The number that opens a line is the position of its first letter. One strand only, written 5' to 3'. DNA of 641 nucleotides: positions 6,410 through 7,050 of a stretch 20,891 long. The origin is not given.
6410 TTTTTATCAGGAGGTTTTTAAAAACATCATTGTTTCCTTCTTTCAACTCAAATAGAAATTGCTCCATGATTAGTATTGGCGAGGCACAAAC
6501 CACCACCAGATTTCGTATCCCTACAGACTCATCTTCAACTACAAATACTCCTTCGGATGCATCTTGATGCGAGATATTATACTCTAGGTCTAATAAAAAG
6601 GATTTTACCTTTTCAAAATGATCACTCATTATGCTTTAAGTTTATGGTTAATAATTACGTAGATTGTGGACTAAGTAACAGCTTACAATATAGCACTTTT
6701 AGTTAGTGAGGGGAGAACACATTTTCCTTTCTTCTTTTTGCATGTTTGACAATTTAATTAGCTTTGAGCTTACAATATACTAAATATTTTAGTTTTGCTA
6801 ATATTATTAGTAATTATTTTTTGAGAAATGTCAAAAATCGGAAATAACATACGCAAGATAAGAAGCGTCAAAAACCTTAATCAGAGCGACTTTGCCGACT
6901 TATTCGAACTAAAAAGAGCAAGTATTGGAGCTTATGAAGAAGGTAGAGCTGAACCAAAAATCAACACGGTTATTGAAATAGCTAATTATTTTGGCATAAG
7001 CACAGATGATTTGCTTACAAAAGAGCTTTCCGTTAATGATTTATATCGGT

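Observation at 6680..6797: The 13-bp direct repeat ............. sits exactly in the -33/-7 spacer of the repressor's own promoter, with a second copy facing the divergent psp-flotillin operon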

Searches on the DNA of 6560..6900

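Call 46: search_rna_families(source=window, start=6560, end=6900, threshold=evalue, max_evalue=1)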
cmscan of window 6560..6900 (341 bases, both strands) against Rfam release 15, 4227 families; matches with E-value up to 1: 1.
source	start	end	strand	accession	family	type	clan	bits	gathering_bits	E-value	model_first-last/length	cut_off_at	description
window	6711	6768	+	RF02126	GHRLOS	Gene; lncRNA;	-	18.1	48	0.025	1-70/70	no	Ghrelin opposite strand RNA conserved region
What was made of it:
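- Tried and rejected: (2) Rfam gave only a spurious sub-threshold hit in 6560-6900 (call 46).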
